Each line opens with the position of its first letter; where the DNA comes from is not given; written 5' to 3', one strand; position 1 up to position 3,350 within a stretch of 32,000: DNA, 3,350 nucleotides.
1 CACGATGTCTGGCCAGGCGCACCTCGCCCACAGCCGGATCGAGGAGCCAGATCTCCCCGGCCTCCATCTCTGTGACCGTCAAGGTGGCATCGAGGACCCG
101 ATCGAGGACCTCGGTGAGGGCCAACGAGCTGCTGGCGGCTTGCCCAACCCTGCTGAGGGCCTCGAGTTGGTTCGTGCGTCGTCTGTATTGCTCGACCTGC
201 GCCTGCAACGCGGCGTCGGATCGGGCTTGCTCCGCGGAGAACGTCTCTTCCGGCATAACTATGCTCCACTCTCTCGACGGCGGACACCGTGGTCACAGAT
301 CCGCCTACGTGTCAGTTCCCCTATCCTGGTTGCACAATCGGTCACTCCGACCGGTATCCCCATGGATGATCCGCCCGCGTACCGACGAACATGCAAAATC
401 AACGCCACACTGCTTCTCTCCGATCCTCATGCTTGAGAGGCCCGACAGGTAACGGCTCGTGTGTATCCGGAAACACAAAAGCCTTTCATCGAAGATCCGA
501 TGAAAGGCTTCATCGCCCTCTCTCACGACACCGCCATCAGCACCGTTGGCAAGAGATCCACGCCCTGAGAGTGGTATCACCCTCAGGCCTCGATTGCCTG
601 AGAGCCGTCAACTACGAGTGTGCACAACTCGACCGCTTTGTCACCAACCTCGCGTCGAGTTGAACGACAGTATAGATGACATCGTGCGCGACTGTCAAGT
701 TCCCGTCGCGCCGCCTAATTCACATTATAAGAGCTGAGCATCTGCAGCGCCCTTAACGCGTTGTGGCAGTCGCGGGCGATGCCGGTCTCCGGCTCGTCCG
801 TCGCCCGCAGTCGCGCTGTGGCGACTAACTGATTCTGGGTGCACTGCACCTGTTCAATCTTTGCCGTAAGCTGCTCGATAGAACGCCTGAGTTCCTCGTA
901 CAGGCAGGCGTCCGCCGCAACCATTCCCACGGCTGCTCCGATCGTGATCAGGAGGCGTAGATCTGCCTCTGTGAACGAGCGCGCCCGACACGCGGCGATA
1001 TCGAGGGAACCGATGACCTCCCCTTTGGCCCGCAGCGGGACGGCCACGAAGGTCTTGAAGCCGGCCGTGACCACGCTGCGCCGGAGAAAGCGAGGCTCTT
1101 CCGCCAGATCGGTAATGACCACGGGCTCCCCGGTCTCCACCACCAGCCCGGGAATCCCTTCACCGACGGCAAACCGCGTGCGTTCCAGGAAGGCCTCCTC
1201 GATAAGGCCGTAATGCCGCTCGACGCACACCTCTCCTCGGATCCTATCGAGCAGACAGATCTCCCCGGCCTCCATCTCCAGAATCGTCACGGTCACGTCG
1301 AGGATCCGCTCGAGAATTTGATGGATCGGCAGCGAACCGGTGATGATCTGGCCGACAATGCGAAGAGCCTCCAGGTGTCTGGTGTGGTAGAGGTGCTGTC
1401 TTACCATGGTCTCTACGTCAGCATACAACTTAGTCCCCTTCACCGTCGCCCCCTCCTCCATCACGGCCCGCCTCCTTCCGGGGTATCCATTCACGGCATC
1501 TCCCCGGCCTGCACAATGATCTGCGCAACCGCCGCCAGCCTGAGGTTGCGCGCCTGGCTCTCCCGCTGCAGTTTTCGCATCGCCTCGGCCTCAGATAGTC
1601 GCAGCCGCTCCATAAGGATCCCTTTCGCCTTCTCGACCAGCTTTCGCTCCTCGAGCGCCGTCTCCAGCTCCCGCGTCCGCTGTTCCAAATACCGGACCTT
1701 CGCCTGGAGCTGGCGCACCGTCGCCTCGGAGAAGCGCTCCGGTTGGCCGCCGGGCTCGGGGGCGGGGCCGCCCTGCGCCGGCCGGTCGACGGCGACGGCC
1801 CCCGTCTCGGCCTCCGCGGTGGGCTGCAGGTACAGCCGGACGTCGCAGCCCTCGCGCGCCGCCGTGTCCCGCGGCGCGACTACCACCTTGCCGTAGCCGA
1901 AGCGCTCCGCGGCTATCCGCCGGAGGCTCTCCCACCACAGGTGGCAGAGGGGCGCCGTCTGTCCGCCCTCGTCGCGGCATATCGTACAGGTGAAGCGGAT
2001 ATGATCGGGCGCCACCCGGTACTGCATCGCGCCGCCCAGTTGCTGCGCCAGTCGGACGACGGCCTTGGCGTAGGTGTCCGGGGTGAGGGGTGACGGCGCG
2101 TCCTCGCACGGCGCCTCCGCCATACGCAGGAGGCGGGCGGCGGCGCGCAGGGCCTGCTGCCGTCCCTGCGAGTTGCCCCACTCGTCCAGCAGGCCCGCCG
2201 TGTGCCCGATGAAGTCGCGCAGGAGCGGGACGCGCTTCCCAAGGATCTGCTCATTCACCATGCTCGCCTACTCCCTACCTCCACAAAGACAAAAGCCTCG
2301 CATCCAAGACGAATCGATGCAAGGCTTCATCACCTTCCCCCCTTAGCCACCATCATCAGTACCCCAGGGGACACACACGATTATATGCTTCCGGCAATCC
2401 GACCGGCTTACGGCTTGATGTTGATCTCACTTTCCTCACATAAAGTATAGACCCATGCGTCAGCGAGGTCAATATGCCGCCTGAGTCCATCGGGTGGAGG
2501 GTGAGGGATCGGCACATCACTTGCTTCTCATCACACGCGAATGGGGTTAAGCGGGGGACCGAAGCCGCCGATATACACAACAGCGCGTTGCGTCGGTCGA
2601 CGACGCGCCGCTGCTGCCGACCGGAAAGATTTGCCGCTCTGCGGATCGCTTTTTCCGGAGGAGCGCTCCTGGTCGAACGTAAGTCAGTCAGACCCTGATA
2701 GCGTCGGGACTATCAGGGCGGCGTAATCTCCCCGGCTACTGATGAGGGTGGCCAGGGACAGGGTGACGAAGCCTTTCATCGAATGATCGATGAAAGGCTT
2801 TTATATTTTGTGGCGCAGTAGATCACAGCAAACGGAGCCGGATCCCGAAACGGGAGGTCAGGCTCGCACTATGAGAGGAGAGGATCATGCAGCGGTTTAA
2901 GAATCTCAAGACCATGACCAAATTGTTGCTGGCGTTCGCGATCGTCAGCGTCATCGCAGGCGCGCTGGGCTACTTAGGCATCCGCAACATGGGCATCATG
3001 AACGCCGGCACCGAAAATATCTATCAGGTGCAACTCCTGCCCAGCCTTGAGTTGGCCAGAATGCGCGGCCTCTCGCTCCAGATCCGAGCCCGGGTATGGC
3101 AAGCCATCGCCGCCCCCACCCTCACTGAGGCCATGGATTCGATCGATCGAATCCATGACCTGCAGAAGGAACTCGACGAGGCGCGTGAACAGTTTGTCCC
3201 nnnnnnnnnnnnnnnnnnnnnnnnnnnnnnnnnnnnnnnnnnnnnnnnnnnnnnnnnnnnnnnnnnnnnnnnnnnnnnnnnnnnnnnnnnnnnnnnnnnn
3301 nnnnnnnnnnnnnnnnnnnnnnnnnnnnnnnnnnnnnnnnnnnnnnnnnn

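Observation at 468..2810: Three copies of a conserved leader module (twin hexaloop hairpins overlapping an intrinsic terminator) around an ANTAR gene: candidate antitermination regulon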

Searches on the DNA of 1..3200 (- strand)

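Call 9: search_rna_families(source=window, start=1, end=3200, threshold=evalue, max_evalue=10, show_alignments=4)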
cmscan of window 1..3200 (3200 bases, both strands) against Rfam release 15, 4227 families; matches with E-value up to 10: 5.
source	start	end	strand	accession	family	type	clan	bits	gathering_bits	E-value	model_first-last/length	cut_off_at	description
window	1185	1289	-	RF02139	HOXA11-AS1_3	Gene; lncRNA;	-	18.5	50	5.7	1-98/98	no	HOXA11 antisense RNA 1 conserved region 3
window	1483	1594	-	RF03041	poplar-1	Gene; sRNA;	-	17.4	110.5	0.84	1-141/141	no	poplar-1 RNA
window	2511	2571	+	RF03032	narK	Cis-reg;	-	16.4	43.2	7.5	1-72/72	no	narK RNA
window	457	526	-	RF00910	mir-873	Gene; miRNA;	-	16.3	95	7.8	1-77/77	no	mir-873 microRNA precursor family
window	494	544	-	RF01127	sR42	Gene; snRNA; snoRNA; CD-box;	-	14.9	38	2.6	1-63/63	no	Small nucleolar RNA sR42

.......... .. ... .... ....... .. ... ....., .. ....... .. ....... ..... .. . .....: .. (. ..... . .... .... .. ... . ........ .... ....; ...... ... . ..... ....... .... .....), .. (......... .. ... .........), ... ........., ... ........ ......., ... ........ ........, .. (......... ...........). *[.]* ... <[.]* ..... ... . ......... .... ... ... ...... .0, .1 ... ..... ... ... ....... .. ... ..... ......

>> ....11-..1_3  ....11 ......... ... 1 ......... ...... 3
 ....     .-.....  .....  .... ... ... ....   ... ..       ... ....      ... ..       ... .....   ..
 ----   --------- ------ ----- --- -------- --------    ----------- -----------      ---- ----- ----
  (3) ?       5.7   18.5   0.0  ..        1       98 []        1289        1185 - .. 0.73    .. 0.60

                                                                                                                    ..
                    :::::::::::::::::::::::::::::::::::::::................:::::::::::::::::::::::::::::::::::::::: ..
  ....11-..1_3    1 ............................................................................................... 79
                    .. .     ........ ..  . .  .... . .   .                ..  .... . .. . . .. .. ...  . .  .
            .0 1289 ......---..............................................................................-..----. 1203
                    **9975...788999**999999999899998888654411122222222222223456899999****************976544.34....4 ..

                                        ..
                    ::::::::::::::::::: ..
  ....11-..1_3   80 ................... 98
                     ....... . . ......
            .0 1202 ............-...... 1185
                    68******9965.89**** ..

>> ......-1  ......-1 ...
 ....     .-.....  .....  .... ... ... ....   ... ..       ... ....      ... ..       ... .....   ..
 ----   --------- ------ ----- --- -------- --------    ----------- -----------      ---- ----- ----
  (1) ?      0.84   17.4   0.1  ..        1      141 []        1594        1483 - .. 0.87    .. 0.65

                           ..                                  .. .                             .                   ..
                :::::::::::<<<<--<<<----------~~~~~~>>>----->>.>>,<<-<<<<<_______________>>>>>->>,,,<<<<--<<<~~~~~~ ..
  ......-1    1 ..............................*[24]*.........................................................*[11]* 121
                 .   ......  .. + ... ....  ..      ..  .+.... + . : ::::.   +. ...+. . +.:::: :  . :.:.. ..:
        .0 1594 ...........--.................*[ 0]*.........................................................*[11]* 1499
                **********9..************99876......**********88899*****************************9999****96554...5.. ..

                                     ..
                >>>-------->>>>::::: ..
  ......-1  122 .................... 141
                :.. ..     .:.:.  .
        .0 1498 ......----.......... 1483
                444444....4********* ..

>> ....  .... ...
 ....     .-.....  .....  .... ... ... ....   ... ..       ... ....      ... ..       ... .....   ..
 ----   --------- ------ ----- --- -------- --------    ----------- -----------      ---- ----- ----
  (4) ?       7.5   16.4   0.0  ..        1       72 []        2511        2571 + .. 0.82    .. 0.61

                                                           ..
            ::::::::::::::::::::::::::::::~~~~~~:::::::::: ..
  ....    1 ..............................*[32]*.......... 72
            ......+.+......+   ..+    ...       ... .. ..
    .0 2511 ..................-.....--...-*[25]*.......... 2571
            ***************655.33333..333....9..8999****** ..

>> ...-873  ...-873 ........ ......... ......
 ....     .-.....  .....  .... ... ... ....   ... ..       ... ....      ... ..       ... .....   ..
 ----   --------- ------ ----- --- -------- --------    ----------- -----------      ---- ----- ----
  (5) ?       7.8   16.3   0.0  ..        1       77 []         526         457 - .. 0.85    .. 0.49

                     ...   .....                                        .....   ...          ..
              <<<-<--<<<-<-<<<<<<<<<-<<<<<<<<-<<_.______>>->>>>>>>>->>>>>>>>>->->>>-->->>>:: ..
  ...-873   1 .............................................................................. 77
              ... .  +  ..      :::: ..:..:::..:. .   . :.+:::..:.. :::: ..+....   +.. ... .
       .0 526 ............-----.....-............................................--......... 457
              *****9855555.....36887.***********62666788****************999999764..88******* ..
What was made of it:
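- On Any curated Rfam family: In 1-3200 only chance-level hits with E between 0.8 and 8 (call 9).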

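Call 21: build_rna_model(alignment_id=A3, structure=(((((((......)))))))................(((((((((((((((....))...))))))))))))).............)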
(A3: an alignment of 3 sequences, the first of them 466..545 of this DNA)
Model R1 built from alignment A3 (3 sequences, 86 columns); structure: as given.
model positions 80; base pairs 22; branch points 1; effective number of sequences 1.54; information 0.708 bits per position. Calibrated on 0.2 Mb of random sequence (short: E-values are rough).
structure used (alignment columns):
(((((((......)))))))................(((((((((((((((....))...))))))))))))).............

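Call 22: search_with_rna_model(model_id=R1, sources=[window, L068, L069, L070, L071, L072, L059], max_evalue=1, show_alignments=10)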
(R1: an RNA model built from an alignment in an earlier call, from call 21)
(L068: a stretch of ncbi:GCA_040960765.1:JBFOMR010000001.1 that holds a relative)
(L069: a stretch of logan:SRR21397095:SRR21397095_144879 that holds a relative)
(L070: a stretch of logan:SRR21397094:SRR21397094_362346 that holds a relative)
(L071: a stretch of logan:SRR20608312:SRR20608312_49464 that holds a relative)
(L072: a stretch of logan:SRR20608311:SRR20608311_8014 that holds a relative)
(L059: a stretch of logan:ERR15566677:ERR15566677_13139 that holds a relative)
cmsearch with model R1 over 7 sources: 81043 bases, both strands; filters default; matches with E-value up to 1: 37.
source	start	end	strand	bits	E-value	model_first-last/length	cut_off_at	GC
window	2734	2813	+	98.1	1.8e-19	1-80/80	no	0.49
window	466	545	-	97.3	2.7e-19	1-80/80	no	0.54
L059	1863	1942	+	97.3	2.7e-19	1-80/80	no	0.54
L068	8686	8765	+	90.8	7.2e-18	1-80/80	no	0.52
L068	6408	6487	-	89.2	1.6e-17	1-80/80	no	0.54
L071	1089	1167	-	86.2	7e-17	1-80/80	no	0.56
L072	779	857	-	86.2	7e-17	1-80/80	no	0.56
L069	162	241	-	86.2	7.3e-17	1-80/80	no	0.54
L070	162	241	-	86.2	7.3e-17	1-80/80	no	0.54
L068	6857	6941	+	85.4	1.1e-16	1-80/80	no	0.53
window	2280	2364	-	85.3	1.1e-16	1-80/80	no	0.52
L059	44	128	+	85.3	1.1e-16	1-80/80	no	0.52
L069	3282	3361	+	67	1.1e-12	1-80/80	no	0.55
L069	623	705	+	61.2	2.1e-11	1-80/80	no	0.64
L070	623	705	+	61.2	2.1e-11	1-80/80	no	0.64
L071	1614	1695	+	60.9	2.4e-11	1-80/80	no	0.61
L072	1304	1385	+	60.9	2.4e-11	1-80/80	no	0.61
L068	9897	9976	+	60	3.6e-11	1-80/80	no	0.59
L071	3374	3453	+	55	4.5e-10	1-80/80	no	0.56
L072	3064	3143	+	55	4.5e-10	1-80/80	no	0.56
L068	6421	6452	+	28.1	0.00033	36-67/80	no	0.44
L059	1898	1929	-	27.2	0.00053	36-67/80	no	0.44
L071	1101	1132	+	26.6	0.00072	36-67/80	no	0.53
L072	791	822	+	26.6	0.00072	36-67/80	no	0.53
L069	3317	3348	-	25.2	0.0015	36-67/80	no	0.47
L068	8721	8752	-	23.8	0.0028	36-67/80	no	0.41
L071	3410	3439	-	23.1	0.0042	37-66/80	no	0.5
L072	3100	3129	-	23.1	0.0042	37-66/80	no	0.5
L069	661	692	-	21.4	0.0095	36-67/80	no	0.5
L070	661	692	-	21.4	0.0095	36-67/80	no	0.5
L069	175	206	+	20.3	0.017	36-67/80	no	0.5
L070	175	206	+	20.3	0.017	36-67/80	no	0.5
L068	9933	9962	-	18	0.053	37-66/80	no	0.5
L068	18595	18682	+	15.9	0.15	1-80/80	no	0.55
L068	17905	17955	-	15.3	0.21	1-80/80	no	0.69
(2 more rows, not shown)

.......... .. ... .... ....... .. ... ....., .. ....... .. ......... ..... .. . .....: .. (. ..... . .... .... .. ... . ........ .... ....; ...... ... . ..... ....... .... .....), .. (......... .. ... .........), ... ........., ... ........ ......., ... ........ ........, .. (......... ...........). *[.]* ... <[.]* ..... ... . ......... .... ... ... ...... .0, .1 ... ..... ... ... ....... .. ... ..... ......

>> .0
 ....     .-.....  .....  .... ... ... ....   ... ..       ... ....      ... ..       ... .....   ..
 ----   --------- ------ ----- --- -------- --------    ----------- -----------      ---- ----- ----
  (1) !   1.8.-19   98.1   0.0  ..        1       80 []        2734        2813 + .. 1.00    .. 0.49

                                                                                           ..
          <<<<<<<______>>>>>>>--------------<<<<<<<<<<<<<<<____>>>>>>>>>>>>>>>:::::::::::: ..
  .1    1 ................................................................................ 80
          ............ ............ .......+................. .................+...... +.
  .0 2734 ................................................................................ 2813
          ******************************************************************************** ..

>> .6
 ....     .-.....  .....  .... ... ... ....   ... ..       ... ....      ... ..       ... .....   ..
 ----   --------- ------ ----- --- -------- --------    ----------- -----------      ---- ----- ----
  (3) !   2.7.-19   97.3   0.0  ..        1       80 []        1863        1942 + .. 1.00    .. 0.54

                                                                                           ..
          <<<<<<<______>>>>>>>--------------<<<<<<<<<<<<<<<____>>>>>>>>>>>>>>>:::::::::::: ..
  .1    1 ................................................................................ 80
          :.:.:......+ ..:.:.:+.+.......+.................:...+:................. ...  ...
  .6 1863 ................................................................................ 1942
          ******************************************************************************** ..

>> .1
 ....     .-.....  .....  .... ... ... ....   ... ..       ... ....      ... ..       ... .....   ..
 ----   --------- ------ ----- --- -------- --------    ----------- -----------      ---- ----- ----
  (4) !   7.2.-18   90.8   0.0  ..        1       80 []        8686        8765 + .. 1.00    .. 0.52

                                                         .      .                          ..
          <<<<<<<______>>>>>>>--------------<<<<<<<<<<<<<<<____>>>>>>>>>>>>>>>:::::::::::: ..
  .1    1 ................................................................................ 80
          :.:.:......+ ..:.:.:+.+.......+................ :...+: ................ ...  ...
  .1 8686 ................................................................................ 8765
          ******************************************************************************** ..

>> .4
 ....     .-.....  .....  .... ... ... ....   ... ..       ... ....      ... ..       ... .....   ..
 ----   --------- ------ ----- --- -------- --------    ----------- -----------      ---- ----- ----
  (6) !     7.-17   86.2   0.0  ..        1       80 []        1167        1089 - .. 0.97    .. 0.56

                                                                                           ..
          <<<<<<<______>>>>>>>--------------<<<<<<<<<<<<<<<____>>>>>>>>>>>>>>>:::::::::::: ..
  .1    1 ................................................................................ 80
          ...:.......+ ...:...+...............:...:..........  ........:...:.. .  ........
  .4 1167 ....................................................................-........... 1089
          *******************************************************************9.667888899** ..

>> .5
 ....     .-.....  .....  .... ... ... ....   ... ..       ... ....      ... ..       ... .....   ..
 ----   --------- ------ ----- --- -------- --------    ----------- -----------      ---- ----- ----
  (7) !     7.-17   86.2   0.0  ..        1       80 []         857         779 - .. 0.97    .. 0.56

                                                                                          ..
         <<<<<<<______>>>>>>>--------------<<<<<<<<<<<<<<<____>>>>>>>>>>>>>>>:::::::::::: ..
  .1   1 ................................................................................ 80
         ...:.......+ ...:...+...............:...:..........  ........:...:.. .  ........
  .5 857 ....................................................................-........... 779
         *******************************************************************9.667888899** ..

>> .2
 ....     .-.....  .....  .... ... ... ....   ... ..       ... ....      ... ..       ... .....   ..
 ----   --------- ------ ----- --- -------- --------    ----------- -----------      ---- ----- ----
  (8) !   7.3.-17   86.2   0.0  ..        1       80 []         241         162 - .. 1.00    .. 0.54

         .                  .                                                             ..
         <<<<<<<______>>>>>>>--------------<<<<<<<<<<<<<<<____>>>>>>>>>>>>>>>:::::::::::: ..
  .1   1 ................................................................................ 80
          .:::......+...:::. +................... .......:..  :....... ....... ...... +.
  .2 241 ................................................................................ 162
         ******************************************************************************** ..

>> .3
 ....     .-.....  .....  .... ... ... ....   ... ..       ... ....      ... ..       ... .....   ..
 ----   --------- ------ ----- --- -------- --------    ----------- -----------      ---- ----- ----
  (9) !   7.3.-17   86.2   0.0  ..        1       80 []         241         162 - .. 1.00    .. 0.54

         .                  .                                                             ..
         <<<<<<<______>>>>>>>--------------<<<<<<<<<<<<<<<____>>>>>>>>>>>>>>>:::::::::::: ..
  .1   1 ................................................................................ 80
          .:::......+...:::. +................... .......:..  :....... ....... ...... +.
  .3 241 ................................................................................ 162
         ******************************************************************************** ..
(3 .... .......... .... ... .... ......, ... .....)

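Call 31: search_with_rna_model(model_id=R1, sources=[window, L068, L069, L071, L073, L074, L075, L076, L077, L078], max_evalue=0.001, make_alignment=true)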
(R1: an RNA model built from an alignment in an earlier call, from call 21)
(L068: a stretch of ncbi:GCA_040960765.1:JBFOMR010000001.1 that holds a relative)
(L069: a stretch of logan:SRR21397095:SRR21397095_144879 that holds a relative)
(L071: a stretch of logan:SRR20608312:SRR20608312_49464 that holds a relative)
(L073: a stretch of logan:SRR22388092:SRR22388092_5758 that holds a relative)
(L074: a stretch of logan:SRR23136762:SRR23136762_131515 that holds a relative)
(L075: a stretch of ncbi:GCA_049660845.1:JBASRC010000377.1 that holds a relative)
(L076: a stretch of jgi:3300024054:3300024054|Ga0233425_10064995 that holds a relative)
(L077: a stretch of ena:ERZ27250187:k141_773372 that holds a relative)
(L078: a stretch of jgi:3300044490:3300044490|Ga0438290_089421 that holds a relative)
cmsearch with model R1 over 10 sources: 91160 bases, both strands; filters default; matches with E-value up to 0.001: 32.
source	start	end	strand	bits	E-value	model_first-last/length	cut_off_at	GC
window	2734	2813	+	98.1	2e-19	1-80/80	no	0.49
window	466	545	-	97.3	3.1e-19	1-80/80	no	0.54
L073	1184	1263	-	96.7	4.1e-19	1-80/80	no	0.5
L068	8686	8765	+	90.8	8e-18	1-80/80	no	0.52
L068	6408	6487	-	89.2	1.8e-17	1-80/80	no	0.54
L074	1721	1801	-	88.4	2.6e-17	1-80/80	no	0.52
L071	1089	1167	-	86.2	7.8e-17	1-80/80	no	0.56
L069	162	241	-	86.2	8.2e-17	1-80/80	no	0.54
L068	6857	6941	+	85.4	1.2e-16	1-80/80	no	0.53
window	2280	2364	-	85.3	1.2e-16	1-80/80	no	0.52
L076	997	1076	-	80.3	1.5e-15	1-80/80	no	0.54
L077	208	287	-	80.3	1.5e-15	1-80/80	no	0.54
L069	3282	3361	+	67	1.2e-12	1-80/80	no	0.55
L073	4254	4333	+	63.7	6.5e-12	1-80/80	no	0.55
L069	623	705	+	61.2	2.3e-11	1-80/80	no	0.64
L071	1614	1695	+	60.9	2.7e-11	1-80/80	no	0.61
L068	9897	9976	+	60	4.1e-11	1-80/80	no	0.59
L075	1088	1168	-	57.1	1.8e-10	1-80/80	no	0.52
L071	3374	3453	+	55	5.1e-10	1-80/80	no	0.56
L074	2209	2286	+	51.9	2.4e-09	1-80/80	no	0.5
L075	1741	1818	+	50.9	3.9e-09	1-80/80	no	0.51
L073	1648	1727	+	50.8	4.2e-09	1-80/80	no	0.57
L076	1455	1534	+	50.6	4.6e-09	1-80/80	no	0.57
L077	666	745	+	50.6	4.6e-09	1-80/80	no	0.57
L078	1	57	+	35.6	8.7e-06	21-80/80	5'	0.53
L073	1197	1228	+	31.3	7.5e-05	36-67/80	no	0.41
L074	1735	1766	+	29.4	0.00019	36-67/80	no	0.5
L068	6421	6452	+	28.1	0.00037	36-67/80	no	0.44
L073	4289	4320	-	27.1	0.00063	36-67/80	no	0.44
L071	1101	1132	+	26.6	0.00081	36-67/80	no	0.53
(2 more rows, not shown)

Alignment A4: 32 matches aligned to the model, 93 columns, each read 5' to 3' on its own strand. Consensus structure (alignment columns), stored with it:
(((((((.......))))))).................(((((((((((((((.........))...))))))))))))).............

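Call 36: search_with_rna_model(model_id=R1, sources=[L079, L080, L081, L082, L083, L084, L085, L086, L087, L088, L089, L090, L091, L092, L093, L094, L095, L096, L097, L098, L099, L100, L101, L102, L103, L104, L105], max_evalue=0.01)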
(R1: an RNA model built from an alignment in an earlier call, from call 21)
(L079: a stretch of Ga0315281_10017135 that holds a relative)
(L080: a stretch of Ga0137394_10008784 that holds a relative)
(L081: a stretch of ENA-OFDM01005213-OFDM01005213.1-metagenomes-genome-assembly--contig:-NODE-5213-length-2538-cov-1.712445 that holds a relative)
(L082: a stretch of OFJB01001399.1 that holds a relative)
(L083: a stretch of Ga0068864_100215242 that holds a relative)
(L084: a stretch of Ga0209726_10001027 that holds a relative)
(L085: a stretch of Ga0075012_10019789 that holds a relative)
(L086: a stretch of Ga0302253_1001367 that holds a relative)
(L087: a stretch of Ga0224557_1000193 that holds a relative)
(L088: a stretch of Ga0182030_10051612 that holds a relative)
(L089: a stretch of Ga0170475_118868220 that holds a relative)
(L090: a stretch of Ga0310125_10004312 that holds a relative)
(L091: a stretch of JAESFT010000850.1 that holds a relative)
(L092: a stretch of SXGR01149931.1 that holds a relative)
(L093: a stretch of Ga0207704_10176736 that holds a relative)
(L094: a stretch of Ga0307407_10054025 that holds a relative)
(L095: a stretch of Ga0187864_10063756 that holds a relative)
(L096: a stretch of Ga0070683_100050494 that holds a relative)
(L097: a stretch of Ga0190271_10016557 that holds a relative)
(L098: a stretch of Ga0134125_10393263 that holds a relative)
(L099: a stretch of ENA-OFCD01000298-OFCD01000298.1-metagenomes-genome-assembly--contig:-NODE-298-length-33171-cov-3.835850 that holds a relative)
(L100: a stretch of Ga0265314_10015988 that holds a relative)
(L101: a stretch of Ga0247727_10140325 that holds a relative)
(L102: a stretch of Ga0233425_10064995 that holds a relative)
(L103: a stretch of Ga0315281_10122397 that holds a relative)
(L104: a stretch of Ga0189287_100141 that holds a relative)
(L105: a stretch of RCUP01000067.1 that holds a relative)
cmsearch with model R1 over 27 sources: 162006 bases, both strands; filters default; matches with E-value up to 0.01: 9.
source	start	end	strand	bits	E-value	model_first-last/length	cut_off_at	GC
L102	1276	1355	+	80.3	2.7e-15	1-80/80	no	0.54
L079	4204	4283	+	72.5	1.4e-13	1-80/80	no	0.52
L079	3330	3410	-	57.1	3.2e-10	1-80/80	no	0.56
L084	918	998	-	54.6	1.1e-09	1-80/80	no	0.51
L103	231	310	-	50.7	7.9e-09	1-80/80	no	0.56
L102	818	897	-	50.6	8.1e-09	1-80/80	no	0.57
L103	359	439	-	50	1.1e-08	1-80/80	no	0.58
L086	2837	2933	+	29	0.00043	1-80/80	no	0.61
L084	931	962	+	23.8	0.0057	36-67/80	no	0.41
